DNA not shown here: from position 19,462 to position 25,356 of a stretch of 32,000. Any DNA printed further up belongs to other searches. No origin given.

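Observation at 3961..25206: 21-kb archaeal multihaem cytochrome super-cluster: candidate extracellular electron-transfer apparatus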

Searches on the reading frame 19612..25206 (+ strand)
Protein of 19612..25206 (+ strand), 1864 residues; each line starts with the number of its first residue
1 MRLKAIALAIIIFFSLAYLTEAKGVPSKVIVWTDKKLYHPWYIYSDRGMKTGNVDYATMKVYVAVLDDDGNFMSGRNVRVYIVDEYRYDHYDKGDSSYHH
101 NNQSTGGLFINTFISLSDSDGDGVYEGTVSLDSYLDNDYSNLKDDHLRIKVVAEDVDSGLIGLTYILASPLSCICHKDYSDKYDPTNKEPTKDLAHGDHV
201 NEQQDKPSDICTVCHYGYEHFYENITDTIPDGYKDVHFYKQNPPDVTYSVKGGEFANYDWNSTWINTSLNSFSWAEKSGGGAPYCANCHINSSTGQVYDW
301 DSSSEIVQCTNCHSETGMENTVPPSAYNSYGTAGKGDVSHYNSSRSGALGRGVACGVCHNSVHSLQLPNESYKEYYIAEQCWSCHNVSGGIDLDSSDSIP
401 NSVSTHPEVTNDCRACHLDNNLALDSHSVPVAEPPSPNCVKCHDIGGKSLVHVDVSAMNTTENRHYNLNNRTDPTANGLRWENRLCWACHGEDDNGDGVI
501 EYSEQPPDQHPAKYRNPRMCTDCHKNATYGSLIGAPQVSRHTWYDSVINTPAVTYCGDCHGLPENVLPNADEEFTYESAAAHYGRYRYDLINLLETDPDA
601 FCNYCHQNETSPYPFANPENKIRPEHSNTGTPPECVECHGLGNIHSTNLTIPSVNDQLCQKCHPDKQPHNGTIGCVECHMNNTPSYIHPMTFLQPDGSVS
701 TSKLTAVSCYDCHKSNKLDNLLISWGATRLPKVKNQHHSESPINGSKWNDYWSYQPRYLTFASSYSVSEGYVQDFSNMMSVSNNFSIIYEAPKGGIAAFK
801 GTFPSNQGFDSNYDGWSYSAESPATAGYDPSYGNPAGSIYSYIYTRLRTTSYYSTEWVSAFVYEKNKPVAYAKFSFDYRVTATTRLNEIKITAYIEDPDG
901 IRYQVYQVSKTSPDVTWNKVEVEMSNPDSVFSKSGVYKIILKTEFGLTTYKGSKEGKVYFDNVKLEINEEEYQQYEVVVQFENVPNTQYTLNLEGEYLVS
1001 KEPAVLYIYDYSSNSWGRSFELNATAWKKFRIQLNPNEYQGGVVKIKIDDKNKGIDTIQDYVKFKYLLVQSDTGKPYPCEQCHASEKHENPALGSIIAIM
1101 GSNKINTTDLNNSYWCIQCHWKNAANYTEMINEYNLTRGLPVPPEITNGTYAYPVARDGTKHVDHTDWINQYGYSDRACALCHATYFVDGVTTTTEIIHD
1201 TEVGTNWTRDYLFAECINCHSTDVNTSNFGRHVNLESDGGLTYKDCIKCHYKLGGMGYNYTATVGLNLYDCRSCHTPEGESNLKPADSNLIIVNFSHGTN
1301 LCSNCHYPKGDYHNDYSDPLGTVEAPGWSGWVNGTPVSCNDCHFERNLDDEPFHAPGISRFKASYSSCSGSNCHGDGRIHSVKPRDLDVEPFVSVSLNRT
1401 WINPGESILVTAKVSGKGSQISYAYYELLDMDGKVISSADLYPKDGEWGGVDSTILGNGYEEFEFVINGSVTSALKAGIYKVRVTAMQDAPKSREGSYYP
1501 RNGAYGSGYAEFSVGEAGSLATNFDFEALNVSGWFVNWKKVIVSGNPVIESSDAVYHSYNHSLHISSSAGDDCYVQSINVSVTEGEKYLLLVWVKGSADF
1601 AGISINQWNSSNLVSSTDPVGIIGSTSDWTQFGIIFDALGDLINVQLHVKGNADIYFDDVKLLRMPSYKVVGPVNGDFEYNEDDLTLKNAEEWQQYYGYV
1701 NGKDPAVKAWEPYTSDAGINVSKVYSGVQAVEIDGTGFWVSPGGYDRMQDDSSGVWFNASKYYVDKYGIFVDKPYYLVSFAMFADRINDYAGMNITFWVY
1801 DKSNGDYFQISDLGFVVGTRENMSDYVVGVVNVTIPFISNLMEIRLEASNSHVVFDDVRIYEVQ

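Call 4: search_protein_families(library=pfam, proteins=[window:19612-25206:+], max_evalue=0.01)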
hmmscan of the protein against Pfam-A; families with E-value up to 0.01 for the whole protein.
window:19612-25206:+ (1864 aa): 4 families
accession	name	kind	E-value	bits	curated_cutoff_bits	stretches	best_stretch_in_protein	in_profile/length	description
PF14522.11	Cytochrome_C7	-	2.4e-27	95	24.8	3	350-417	10-66/67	Cytochrome c7 and related cytochrome c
PF14537.11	Cytochrom_c3_2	-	2.4e-13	50.8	25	0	351-444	5-79/79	Cytochrome c3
PF02085.21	Cytochrom_CIII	-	3e-06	27.9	22.9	0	658-717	32-86/101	Class III cytochrome C family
PF02018.23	CBM_4_9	-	0.00013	22.7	25.9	1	1519-1647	2-127/136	Carbohydrate binding domain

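Call 35: search_solved_structures(query=window:19612-25206:+, max_evalue=0.01)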
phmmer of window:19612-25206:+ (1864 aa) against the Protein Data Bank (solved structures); distinct sequences matched with E-value up to 0.01: 0.
